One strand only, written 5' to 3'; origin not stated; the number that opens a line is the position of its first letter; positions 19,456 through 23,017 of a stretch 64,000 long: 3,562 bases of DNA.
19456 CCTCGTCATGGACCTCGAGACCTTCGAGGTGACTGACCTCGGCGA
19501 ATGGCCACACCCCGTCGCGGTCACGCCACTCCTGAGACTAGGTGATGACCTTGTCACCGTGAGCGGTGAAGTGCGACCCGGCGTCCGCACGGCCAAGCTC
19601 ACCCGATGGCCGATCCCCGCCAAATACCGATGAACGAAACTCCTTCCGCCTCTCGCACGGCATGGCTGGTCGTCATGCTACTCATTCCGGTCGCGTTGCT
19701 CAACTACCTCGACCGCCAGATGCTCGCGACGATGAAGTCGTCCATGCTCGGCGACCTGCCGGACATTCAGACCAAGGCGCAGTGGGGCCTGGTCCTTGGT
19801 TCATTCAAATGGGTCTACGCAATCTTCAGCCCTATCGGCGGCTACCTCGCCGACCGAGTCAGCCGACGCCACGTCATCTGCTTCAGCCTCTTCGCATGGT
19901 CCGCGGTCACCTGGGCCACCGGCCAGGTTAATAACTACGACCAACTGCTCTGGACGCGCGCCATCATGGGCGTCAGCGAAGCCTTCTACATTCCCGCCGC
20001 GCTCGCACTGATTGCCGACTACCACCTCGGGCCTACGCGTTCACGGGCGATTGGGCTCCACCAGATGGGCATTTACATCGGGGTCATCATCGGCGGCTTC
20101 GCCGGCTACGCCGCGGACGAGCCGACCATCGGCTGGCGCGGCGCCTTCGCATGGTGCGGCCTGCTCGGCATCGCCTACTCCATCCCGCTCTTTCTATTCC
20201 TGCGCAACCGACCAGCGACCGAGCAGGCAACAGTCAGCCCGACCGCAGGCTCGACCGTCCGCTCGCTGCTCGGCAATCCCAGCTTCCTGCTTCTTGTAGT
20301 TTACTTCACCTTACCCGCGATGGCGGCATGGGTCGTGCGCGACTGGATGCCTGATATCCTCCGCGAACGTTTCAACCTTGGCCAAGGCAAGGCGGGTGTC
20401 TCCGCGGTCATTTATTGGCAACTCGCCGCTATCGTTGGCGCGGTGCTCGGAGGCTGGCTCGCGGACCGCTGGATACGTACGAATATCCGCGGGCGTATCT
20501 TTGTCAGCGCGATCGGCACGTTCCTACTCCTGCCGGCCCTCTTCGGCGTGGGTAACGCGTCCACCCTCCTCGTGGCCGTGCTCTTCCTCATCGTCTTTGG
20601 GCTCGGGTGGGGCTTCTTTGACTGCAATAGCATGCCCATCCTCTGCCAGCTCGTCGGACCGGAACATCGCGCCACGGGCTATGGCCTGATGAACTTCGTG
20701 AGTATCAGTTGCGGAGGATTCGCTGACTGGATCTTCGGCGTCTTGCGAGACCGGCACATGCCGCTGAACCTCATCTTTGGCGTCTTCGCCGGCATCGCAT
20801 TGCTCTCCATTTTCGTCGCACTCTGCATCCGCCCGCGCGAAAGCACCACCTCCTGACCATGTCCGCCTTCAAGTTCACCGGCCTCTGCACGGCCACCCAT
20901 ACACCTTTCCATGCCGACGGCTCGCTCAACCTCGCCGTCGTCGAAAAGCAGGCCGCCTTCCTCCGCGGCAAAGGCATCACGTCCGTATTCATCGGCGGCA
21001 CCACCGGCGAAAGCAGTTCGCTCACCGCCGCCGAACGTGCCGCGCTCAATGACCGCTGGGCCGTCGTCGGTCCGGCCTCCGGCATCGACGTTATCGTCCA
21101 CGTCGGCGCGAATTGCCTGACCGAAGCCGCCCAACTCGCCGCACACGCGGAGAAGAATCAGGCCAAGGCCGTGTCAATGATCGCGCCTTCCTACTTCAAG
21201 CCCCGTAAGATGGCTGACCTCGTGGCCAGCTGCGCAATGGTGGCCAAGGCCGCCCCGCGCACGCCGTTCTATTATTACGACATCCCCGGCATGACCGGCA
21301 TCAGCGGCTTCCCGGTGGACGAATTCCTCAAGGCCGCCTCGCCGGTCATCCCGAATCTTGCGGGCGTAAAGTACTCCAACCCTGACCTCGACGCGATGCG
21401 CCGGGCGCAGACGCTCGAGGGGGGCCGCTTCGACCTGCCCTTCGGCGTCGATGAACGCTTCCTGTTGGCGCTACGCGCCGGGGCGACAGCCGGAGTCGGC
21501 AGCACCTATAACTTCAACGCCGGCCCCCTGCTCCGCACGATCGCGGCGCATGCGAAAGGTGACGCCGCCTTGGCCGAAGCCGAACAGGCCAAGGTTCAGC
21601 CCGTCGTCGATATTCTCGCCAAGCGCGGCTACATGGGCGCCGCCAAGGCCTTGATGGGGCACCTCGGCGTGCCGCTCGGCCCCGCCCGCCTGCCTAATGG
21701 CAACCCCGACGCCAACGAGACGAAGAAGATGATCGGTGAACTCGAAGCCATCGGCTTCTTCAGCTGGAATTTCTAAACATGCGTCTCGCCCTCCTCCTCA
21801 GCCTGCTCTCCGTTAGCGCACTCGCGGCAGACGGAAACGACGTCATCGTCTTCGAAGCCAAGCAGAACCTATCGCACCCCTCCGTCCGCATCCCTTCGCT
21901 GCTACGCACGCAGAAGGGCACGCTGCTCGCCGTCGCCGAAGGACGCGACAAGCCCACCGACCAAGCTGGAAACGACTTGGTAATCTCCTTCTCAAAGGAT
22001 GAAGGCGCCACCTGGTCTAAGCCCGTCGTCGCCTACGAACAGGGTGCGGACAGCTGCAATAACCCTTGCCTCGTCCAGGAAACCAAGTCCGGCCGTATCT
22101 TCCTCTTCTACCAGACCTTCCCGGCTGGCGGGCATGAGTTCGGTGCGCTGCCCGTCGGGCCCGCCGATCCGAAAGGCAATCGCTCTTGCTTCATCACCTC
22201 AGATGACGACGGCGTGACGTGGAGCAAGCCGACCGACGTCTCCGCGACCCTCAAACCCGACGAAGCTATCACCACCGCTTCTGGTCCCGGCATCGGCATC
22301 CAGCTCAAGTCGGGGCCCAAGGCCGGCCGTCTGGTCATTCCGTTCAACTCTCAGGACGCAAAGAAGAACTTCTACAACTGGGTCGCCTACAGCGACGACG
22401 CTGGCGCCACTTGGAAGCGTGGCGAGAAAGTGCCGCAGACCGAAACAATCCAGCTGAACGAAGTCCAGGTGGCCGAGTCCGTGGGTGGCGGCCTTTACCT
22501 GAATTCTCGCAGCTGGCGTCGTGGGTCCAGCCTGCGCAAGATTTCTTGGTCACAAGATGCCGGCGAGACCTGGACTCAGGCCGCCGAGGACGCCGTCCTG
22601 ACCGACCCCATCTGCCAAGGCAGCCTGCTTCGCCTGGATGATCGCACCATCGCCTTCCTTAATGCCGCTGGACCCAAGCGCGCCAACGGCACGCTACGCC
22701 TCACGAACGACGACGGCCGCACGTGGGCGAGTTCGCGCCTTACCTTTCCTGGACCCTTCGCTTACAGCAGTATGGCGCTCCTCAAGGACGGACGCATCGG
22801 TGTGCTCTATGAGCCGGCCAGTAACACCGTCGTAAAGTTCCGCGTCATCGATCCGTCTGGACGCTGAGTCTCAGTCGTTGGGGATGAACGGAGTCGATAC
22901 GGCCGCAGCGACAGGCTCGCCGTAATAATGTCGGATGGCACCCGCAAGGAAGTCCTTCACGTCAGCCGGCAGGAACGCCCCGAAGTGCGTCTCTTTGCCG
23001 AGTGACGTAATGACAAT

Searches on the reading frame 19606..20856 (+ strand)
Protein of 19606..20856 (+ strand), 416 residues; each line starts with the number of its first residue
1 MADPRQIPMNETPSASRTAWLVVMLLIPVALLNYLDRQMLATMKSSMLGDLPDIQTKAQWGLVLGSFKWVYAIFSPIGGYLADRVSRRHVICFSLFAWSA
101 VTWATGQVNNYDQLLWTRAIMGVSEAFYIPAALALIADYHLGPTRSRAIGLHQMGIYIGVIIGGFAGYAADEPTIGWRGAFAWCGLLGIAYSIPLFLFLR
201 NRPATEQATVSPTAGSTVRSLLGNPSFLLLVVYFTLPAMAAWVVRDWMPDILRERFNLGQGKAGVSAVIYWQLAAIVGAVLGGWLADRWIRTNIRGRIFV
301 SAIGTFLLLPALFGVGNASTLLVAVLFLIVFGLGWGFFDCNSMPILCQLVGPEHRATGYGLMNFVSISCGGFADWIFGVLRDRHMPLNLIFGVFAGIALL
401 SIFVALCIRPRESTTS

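Call 43: search_protein_families(library=pfam, max_evalue=1e-10, proteins=[window:19606-20856:+])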
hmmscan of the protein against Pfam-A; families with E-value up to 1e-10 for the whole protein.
window:19606-20856:+ (416 aa): 1 family
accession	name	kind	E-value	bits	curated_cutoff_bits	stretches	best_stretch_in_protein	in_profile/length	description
PF07690.21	MFS_1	-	1.9e-47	162.3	33.4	1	28-366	3-339/347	Major Facilitator Superfamily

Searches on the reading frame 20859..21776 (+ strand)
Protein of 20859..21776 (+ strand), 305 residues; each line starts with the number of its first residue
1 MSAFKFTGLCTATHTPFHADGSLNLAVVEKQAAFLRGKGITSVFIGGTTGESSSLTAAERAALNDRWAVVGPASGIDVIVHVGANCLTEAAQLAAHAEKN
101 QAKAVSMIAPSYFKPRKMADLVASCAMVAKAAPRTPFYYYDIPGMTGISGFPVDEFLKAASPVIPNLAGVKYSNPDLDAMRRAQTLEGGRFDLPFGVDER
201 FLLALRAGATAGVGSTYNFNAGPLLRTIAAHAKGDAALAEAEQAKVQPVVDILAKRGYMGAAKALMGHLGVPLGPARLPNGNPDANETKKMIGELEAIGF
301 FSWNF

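Call 43: search_protein_families(library=pfam, max_evalue=1e-10, proteins=[window:20859-21776:+])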
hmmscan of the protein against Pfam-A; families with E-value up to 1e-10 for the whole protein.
window:20859-21776:+ (305 aa): 1 family
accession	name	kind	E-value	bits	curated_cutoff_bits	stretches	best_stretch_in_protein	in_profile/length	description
PF00701.28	DHDPS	-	2.1e-41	142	22.1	1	5-291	1-282/289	Dihydrodipicolinate synthetase family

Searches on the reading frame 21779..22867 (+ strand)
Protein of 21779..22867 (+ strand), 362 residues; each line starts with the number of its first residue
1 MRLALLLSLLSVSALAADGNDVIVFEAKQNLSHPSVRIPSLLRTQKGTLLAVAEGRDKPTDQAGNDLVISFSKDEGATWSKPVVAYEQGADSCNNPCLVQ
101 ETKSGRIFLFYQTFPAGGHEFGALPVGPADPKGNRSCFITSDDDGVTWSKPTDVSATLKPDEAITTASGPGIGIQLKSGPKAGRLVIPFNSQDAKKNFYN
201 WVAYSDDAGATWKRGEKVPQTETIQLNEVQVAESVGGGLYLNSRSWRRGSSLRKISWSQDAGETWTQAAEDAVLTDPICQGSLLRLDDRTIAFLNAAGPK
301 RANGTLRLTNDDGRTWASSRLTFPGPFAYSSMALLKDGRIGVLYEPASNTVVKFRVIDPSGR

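Call 43: search_protein_families(library=pfam, max_evalue=1e-10, proteins=[window:21779-22867:+])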
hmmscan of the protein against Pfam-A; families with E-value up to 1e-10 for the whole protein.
window:21779-22867:+ (362 aa): 2 families
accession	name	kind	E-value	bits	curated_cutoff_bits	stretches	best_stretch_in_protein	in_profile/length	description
PF13088.12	BNR_2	-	4.9e-36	124.9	31.4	1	47-341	1-276/277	BNR repeat-like domain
PF13859.12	BNR_3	-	6.5e-16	59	27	1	38-269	1-214/308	BNR repeat-like domain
